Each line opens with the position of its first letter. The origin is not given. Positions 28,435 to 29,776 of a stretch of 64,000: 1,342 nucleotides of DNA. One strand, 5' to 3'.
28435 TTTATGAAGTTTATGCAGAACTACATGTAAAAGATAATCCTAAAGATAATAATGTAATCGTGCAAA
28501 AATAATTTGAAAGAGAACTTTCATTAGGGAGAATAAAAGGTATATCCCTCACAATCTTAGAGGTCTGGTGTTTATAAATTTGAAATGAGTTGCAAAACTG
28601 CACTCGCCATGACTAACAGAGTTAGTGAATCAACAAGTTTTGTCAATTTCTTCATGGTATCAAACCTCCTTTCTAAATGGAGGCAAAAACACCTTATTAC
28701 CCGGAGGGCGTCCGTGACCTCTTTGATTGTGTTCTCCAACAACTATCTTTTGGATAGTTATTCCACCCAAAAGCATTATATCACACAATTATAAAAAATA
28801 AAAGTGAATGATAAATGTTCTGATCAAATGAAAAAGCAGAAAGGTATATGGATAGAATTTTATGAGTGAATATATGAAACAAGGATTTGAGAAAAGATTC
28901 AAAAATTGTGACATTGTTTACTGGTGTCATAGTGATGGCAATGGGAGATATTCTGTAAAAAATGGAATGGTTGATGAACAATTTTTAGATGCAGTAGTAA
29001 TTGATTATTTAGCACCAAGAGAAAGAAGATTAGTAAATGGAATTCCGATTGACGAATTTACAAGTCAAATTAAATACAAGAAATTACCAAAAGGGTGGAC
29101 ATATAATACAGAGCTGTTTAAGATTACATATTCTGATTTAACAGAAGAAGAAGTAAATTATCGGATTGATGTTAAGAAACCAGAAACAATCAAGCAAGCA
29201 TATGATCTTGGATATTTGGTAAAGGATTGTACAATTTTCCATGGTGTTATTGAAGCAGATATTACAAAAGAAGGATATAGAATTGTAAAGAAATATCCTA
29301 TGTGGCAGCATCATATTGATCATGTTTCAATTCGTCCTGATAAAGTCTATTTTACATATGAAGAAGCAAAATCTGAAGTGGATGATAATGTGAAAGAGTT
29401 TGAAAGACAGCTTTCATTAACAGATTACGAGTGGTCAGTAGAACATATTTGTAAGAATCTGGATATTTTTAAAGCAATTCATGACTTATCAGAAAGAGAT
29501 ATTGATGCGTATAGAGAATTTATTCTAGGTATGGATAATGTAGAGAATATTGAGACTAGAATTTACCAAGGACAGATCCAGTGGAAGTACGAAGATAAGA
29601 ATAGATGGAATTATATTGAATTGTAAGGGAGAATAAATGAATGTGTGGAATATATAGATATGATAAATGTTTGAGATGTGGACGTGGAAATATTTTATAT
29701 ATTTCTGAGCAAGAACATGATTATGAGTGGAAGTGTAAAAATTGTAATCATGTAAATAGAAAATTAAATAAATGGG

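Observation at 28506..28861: Lone minus-strand small hydrophobic ORF with SD-sequestering hairpin in a 355-bp gap: candidate type I toxin-antitoxin or small-membrane-protein locus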

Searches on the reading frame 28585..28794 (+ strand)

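Call 34: search_protein_families(library=pfam, proteins=[window:28585-28794:+], max_evalue=10)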
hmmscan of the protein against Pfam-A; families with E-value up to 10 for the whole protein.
window:28585-28794:+ (69 aa): 0 families

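Call 35: search_protein_families(library=ncbifam, proteins=[window:28585-28794:+], max_evalue=10)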
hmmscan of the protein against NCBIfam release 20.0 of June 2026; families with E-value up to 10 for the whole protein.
window:28585-28794:+ (69 aa): 0 families

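Call 36: search_protein_families(library=padloc, proteins=[window:28585-28794:+], max_evalue=10)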
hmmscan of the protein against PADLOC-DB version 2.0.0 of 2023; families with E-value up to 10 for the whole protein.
window:28585-28794:+ (69 aa): 0 families

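Call 37: search_protein_families(library=phrogs, proteins=[window:28585-28794:+], max_evalue=10)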
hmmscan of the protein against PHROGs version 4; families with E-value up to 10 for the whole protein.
window:28585-28794:+ (69 aa): 1 family
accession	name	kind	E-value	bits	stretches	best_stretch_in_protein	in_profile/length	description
phrog_17924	-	unknown function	0.017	16.2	1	17-35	10-28/30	-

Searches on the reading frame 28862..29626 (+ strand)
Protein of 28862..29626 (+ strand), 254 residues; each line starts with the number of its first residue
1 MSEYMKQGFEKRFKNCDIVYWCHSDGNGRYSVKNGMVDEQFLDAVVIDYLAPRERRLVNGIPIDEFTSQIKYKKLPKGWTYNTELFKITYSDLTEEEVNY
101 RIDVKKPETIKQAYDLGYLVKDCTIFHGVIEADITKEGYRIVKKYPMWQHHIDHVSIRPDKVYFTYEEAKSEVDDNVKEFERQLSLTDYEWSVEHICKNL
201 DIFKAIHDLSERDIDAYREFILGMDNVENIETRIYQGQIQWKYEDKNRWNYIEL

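Call 10: find_related_loci(query=window:28862-29626:+, collection=viral_contigs, flank=4000)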
Query window:28862-29626:+ (254 aa) in viral_contigs; peptide patterns used: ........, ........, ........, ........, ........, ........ (x = any residue, [..] = any of these).
21 stretches matched a pattern; 16 encode a relative of the query (tblastn E <= 1e-3); 15 distinct loci.
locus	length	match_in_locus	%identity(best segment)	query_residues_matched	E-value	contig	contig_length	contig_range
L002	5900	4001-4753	95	4-254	2e-162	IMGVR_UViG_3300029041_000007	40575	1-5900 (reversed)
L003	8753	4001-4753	95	4-254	7e-162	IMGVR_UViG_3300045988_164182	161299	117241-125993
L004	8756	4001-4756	90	3-254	3e-156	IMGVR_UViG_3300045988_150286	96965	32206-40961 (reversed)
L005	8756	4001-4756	90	3-254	5e-155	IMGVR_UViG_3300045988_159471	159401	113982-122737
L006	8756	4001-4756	88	3-254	5e-154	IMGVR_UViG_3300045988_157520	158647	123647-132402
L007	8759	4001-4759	88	2-254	2e-153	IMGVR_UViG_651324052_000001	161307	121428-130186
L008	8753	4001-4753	87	4-254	1e-150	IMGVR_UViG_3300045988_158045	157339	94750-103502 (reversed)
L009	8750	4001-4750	85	5-254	8e-146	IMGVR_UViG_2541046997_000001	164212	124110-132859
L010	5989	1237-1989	85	4-254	1e-143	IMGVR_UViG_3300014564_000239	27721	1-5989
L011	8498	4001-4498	83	89-254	2e-87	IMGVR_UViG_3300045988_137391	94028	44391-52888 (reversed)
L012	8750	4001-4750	88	5-254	1e-150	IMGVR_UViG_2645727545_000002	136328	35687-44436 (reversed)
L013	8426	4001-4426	83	93-233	2e-73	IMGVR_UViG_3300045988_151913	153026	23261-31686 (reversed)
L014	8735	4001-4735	41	12-254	2e-50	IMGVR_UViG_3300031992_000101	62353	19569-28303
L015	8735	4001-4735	39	12-254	2e-47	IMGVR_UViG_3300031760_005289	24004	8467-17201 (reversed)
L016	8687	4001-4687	36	27-254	5e-41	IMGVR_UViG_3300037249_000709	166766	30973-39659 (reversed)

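Call 23: find_encoding_contigs(protein=window:28862-29626:+, flank=3000, max_places=10)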
Protein window:28862-29626:+ (254 aa): 24 contigs read that carry it; 9 places shown.
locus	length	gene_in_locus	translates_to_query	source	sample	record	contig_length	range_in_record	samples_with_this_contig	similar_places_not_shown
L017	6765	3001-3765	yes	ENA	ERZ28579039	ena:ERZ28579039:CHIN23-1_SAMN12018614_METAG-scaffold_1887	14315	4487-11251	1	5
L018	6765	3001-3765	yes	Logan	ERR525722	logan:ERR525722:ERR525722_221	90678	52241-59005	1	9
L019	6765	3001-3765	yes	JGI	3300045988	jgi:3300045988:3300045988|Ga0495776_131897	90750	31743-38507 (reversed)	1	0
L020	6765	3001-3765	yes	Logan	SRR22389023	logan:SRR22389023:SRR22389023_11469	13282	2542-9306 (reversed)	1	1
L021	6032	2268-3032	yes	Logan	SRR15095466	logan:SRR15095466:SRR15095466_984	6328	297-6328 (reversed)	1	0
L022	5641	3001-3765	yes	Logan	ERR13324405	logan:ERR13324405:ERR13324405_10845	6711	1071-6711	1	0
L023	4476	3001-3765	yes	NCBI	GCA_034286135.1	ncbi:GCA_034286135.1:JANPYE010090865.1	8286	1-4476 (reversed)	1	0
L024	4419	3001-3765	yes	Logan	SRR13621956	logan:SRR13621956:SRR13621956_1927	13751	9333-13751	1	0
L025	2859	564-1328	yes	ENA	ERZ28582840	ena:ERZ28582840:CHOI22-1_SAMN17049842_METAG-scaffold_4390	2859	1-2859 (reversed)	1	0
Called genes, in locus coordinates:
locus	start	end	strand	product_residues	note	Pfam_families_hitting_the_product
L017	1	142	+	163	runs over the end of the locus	-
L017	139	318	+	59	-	-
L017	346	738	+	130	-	-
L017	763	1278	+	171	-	PF04542:Sigma70_r2 (weak)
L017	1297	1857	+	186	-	-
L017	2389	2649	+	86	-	-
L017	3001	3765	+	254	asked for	-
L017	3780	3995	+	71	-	-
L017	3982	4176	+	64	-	-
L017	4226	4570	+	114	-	-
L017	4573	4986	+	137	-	-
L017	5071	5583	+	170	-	-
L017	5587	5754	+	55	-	-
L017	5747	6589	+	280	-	PF01145:Band_7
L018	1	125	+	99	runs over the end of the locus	-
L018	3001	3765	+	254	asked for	-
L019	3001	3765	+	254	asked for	-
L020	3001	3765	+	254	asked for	-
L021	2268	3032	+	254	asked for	-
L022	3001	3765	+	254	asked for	-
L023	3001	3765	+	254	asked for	-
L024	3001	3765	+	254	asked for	-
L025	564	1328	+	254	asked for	-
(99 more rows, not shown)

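Call 27: find_homologous_proteins(query=window:28862-29626:+, max_evalue=1e-20)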
Query window:28862-29626:+ (254 aa): 303 proteins with E <= 1e-20 among 450 candidates; the best 120 are listed.
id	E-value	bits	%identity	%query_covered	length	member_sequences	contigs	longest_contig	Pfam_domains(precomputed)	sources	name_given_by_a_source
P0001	4.2e-149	513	89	98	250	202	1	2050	-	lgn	-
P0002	1.7e-147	508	89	98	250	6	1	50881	-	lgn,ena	-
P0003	1.2e-146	505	87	98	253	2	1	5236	-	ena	-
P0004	3.9e-145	500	86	98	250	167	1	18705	-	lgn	-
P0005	6.5e-145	500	86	98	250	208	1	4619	-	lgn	-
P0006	2.6e-144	498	88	98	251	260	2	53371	-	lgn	-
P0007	6.7e-139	480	84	98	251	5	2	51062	-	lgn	-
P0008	1.7e-138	479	84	98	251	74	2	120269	-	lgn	-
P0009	3.3e-138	478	84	98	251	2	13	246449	-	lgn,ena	-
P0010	2.9e-135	468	84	98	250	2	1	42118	-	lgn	-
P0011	3.9e-133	461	85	98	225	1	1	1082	-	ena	-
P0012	2.8e-121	422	76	98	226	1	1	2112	-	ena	-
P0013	7.0e-113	395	68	98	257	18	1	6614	-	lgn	-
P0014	1.8e-110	387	70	98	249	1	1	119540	-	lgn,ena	-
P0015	1.9e-110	387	68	98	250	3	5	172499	-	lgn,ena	-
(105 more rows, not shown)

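Call 28: list_cluster_members(proteins=[window:28862-29626:+])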
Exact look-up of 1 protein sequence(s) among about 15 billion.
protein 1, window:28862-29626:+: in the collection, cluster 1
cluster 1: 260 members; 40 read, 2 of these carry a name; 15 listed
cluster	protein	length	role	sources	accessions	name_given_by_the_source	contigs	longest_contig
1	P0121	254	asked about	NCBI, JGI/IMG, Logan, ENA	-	hypothetical protein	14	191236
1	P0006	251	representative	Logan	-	-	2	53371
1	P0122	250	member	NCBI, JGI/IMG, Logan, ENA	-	hypothetical protein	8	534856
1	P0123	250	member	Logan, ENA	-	-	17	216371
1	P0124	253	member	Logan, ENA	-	-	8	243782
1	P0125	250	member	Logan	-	-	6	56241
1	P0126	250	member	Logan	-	-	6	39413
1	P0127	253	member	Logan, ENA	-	-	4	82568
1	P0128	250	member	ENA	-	-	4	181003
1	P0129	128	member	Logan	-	-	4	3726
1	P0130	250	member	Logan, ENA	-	-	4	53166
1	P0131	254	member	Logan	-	-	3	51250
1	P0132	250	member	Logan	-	-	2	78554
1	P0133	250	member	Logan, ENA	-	-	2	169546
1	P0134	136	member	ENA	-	-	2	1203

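Call 30: find_encoding_contigs(protein=P0131, flank=3000, max_places=5)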
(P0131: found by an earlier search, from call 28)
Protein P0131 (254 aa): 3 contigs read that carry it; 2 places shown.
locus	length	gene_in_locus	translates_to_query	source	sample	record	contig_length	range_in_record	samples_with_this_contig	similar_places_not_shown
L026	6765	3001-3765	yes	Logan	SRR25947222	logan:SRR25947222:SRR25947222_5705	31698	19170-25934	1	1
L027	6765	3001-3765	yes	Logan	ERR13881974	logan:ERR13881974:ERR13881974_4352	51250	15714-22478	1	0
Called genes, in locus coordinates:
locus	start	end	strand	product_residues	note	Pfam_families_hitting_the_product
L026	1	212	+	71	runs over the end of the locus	-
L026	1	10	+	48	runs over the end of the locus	-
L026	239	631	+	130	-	-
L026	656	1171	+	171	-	PF04542:Sigma70_r2 (weak)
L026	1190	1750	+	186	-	-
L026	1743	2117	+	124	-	-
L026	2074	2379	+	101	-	-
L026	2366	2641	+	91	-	-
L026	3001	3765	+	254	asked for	-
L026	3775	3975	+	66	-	-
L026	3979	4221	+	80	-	-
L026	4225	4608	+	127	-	-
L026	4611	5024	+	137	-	-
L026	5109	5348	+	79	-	-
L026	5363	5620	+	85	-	-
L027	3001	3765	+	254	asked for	-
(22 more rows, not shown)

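Call 39: find_related_loci(query=window:28874-29626:+, collection=genome_contigs, flank=3000)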
Query window:28874-29626:+ (250 aa) in genome_contigs; peptide patterns used: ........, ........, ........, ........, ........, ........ (x = any residue, [..] = any of these).
43 stretches matched a pattern; 2 encode a relative of the query (tblastn E <= 1e-3); 2 distinct loci.
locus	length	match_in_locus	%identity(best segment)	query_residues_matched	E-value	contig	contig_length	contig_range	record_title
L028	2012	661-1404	54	1-250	3e-86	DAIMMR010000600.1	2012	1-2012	MAG TPA_asm: Clostridium sp. isolate CTOTU40300 NODE_39368_length_2012_cov_9.494124, whole genome shotgun sequence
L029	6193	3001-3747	51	7-249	1e-74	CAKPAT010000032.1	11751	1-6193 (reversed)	MAG: uncultured Bacilli bacterium isolate REFINED_METABAT215_TOP10_CONTIGS_1500_ASSEMBLY_K77_MERGED__Hadza_MoBio_C-REDO_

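Call 49: search_protein_families(library=pfam, proteins=[L004:3471-4007:+, L009:3700-3990:+, window:28874-29623:+], max_evalue=0.1)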
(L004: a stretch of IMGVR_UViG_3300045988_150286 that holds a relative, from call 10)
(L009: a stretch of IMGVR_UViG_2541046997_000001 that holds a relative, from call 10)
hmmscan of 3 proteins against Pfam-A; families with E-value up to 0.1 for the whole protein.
L004:3471-4007:+ (179 aa): 1 family
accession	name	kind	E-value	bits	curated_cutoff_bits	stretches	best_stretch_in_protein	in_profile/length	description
PF11720.13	Inhibitor_I78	-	0.0044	17.5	23.6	1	106-129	42-65/65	Peptidase inhibitor I78 family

L009:3700-3990:+ (97 aa): 0 families

window:28874-29623:+ (250 aa): 3 families
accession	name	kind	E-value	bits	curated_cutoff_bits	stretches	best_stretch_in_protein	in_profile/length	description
PF19259.5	Ty3_capsid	-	0.017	15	29.1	1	60-117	113-169/198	Ty3 transposon capsid-like protein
PF20140.4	DUF6530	-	0.021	15.1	23.7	1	131-183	87-139/159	Family of unknown function (DUF6530)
PF18232.7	Chalcone_N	-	0.026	15.4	25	1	123-210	5-93/102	Chalcone isomerase N-terminal domain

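Call 50: search_protein_families(library=phrogs, proteins=[L004:3471-4007:+, L009:3700-3990:+, window:28874-29623:+], max_evalue=0.01)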
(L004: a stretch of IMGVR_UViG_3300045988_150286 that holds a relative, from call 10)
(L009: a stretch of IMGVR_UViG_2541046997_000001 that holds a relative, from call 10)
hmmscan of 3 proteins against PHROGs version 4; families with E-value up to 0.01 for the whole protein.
L004:3471-4007:+ (179 aa): 1 family
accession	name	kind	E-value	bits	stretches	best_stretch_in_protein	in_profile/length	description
phrog_20593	-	unknown function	1.9e-07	32.5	1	7-88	5-87/88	-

L009:3700-3990:+ (97 aa): 1 family
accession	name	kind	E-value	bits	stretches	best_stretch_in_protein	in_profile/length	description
phrog_20593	-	unknown function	4.2e-08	34.6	1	7-88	7-87/88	-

window:28874-29623:+ (250 aa): 0 families
